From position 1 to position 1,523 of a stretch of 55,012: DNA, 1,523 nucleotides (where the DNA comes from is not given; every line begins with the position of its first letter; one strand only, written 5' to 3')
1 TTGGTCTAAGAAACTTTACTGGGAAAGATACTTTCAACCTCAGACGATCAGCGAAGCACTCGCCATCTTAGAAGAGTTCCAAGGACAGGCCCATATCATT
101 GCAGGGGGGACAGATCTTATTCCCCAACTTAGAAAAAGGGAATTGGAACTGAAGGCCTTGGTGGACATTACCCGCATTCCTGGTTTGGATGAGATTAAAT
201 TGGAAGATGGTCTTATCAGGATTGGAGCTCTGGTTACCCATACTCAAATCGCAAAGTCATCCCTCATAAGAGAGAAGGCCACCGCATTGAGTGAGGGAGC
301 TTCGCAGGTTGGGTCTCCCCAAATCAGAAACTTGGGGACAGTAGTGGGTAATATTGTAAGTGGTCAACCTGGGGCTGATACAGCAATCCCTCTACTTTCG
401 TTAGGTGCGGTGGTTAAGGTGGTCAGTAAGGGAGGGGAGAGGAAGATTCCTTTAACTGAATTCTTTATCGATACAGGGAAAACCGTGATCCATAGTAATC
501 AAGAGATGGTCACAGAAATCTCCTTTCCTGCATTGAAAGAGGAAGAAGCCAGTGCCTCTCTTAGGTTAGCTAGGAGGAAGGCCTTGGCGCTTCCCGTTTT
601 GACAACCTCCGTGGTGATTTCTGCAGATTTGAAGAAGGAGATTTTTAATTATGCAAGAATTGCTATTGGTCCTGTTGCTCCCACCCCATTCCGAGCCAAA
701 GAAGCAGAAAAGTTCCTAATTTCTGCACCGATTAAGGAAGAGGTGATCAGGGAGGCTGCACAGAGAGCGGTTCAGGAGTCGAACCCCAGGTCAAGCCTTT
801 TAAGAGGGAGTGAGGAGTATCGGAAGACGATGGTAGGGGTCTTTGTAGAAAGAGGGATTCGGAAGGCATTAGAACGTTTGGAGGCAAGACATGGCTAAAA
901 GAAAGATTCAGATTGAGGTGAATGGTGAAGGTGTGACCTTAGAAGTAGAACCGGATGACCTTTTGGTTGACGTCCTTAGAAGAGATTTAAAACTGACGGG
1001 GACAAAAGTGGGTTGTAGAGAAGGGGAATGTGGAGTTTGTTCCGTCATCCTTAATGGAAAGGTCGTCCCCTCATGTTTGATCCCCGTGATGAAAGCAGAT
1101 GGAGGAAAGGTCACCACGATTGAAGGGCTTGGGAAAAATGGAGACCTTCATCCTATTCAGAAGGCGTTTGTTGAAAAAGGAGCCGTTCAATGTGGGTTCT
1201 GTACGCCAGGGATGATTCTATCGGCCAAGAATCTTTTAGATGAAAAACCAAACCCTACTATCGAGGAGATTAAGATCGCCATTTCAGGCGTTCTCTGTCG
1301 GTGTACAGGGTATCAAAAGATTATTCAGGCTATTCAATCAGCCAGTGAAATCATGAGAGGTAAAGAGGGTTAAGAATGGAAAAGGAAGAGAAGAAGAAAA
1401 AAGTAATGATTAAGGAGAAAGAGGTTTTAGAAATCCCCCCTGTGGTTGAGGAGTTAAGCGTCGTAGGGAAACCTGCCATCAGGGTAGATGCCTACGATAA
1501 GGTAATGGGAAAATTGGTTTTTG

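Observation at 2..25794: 26-kb co-directional catabolic supercluster: Mo-hydroxylase + two tungsten-type AORs + pyridine-carboxylate-pathway-like hydrolases, possibly an anaerobic N-heteroaromatic acid route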

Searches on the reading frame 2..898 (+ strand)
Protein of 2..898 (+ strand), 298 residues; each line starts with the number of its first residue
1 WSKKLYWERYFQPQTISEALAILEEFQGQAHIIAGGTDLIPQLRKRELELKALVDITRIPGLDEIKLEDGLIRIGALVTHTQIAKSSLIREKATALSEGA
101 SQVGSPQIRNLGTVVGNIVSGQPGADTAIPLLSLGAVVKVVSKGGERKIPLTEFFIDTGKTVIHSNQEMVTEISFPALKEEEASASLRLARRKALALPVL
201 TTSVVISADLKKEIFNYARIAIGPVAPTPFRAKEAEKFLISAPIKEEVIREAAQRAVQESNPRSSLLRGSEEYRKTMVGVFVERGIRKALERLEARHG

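Call 4: search_protein_families(library=pfam, proteins=[window:2-898:+], max_evalue=0.001)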
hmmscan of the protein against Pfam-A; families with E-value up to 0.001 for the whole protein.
window:2-898:+ (298 aa): 2 families
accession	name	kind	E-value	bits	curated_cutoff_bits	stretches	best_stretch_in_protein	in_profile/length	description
PF00941.27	FAD_binding_5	-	2e-50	171.4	27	1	9-177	4-169/170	FAD binding domain in molybdopterin dehydrogenase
PF03450.22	CO_deh_flav_C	-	1.2e-20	73.9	25.5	1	186-288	2-101/102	CO dehydrogenase flavoprotein C-terminal domain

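Call 6: search_protein_families(library=ncbifam, proteins=[window:2-898:+], max_evalue=0.00001)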
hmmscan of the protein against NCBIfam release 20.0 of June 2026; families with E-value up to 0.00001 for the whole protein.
window:2-898:+ (298 aa): 8 families
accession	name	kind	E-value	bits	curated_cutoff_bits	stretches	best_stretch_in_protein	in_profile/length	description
NF043083.1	XdhB_XDHase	equivalog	9.3e-67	225.2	310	1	8-292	5-286/289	xanthine dehydrogenase subunit XdhB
NF007427.0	PRK09971.1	equivalog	8.1e-63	212.3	287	1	8-294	5-288/292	xanthine dehydrogenase FAD-binding subunit XdhB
NF041019.1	glyceraldDH_beta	equivalog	1.4e-61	208.2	350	1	10-288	8-279/280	glyceraldehyde dehydrogenase subunit beta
TIGR02963.1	xanthine_xdhA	equivalog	1e-46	159.6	467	1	8-282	193-461/468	xanthine dehydrogenase small subunit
TIGR03195.1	4hydrxCoA_B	equivalog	1.7e-32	112.8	404.55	2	10-119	7-115/321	4-hydroxybenzoyl-CoA reductase subunit beta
TIGR03199.1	pucC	equivalog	5.4e-27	94.7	306.05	1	13-276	1-256/264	xanthine dehydrogenase subunit C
TIGR03312.1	Se_sel_red_FAD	hypoth_equivalog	2.1e-18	66.5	241.5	1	8-282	2-243/257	molybdopterin-dependent oxidoreductase FAD-binding subunit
TIGR02969.1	mam_aldehyde_ox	subfamily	4.2e-16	57.6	1912.3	1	29-282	257-519/1330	aldehyde oxidase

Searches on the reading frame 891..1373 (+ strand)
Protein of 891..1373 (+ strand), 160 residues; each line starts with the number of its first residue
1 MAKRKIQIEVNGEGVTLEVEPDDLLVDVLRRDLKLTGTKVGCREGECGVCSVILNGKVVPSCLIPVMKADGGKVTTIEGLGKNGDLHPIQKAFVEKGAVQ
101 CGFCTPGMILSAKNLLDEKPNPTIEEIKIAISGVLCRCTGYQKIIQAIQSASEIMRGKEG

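Call 4: search_protein_families(library=pfam, proteins=[window:891-1373:+], max_evalue=0.001)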
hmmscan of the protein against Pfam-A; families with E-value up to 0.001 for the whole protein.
window:891-1373:+ (160 aa): 3 families
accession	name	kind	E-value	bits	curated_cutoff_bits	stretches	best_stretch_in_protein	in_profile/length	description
PF01799.25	Fer2_2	-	1.2e-33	115.4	30.3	1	76-149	1-75/75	[2Fe-2S] binding domain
PF00111.32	Fer2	-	9.5e-11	41.9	21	1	8-62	1-55/77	2Fe-2S iron-sulfur cluster binding domain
PF13085.11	Fer2_3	-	1.4e-05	25.5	27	1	40-81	50-90/107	2Fe-2S iron-sulfur cluster binding domain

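Call 6: search_protein_families(library=ncbifam, proteins=[window:891-1373:+], max_evalue=0.00001)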
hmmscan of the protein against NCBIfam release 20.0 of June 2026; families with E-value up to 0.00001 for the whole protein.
window:891-1373:+ (160 aa): 11 families
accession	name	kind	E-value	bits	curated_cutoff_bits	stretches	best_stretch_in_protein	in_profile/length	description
NF041020.1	glyceraldDH_gamma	equivalog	4.7e-61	205.1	290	1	3-156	10-163/164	glyceraldehyde dehydrogenase subunit gamma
NF045668.1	pterin_aldehy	equivalog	8.3e-58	196.2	1100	1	5-158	2-158/905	molybdopterin-dependent aldehyde oxidoreductase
NF043084.2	XdhC_XDHase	equivalog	1.5e-54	183.6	217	1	5-151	2-149/151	xanthine dehydrogenase subunit XdhC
TIGR03198.1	pucE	equivalog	7.7e-52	174.8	254.3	1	3-151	1-148/151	xanthine dehydrogenase subunit E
TIGR03311.1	Se_dep_XDH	equivalog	2.7e-50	171.3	830.45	1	7-158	2-150/848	selenium-dependent xanthine dehydrogenase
TIGR03193.1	4hydroxCoAred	equivalog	4.3e-48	163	257.8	1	7-151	3-147/148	4-hydroxybenzoyl-CoA reductase subunit gamma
NF008514.0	PRK11433.1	equivalog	9.5e-43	146.2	322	1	4-153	51-215/218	aldehyde dehydrogenase iron-sulfur subunit PaoA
TIGR02963.1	xanthine_xdhA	equivalog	2.8e-42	144.9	467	1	14-153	9-159/468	xanthine dehydrogenase small subunit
NF007387.0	PRK09908.1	equivalog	4.6e-42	143.2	212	1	5-151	8-155/159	xanthine dehydrogenase iron sulfur-binding subunit XdhC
TIGR02969.1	mam_aldehyde_ox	subfamily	2.4e-34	118.1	1912.3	1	9-150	6-159/1330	aldehyde oxidase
TIGR03313.1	Se_sel_red_Mo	hypoth_equivalog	5.6e-18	64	1101.9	1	45-154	38-147/951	molybdopterin-dependent oxidoreductase Mo/Fe-S-binding subunit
